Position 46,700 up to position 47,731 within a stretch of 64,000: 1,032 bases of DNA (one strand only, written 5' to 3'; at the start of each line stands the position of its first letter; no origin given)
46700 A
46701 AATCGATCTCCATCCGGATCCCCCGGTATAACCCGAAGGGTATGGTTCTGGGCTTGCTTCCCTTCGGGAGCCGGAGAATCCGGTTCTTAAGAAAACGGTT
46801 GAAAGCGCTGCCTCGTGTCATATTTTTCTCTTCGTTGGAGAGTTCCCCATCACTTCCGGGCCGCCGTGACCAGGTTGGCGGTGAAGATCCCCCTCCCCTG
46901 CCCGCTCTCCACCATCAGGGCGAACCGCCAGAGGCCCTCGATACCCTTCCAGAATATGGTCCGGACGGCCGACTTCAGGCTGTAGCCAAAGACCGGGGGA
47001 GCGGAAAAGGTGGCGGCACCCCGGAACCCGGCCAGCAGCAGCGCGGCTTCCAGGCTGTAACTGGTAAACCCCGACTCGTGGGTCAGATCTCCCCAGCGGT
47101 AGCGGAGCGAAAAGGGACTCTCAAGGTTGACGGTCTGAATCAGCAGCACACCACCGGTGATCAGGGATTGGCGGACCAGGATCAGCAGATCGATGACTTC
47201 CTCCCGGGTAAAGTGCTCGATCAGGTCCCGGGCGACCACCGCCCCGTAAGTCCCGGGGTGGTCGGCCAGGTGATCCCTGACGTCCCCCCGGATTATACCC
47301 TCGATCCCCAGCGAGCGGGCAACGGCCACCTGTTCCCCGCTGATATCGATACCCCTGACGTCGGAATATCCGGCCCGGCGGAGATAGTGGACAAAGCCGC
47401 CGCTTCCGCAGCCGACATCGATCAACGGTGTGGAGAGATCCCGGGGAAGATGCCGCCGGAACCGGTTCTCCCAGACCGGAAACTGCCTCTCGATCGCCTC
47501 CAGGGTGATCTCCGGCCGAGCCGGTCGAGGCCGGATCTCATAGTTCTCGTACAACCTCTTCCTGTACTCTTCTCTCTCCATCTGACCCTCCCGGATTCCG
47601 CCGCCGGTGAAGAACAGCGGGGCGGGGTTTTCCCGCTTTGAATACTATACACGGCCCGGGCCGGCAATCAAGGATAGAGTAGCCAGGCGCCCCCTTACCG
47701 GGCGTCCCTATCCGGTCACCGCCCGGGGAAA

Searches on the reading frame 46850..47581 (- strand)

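Call 12: search_protein_families(library=pfam, proteins=[window:46850-47581:-], max_evalue=0.001)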
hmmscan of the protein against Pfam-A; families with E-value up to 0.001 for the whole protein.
window:46850-47581:- (243 aa): 8 families
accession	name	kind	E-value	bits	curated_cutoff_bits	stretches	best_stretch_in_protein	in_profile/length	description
PF13489.12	Methyltransf_23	-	2.5e-13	50.5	27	1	43-187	15-160/164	Methyltransferase domain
PF08241.18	Methyltransf_11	-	8.6e-11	42.8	21.2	1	54-148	1-95/95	Methyltransferase domain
PF13649.12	Methyltransf_25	-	3.9e-10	40.7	27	1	54-144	2-97/97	Methyltransferase domain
PF08242.18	Methyltransf_12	-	2.6e-07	31.7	30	1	54-146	1-98/98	Methyltransferase domain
PF02353.26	CMAS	-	1.5e-06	28.1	27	1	52-154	65-170/273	Mycolic acid cyclopropane synthetase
PF13847.12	Methyltransf_31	-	7.5e-06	26.1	27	1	51-152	5-113/145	Methyltransferase domain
PF07021.18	MetW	-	0.00051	20.2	21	1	53-116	17-80/193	Methionine biosynthesis protein MetW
PF01728.25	FtsJ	-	0.00089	19.7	24.1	0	53-104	25-78/181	FtsJ-like methyltransferase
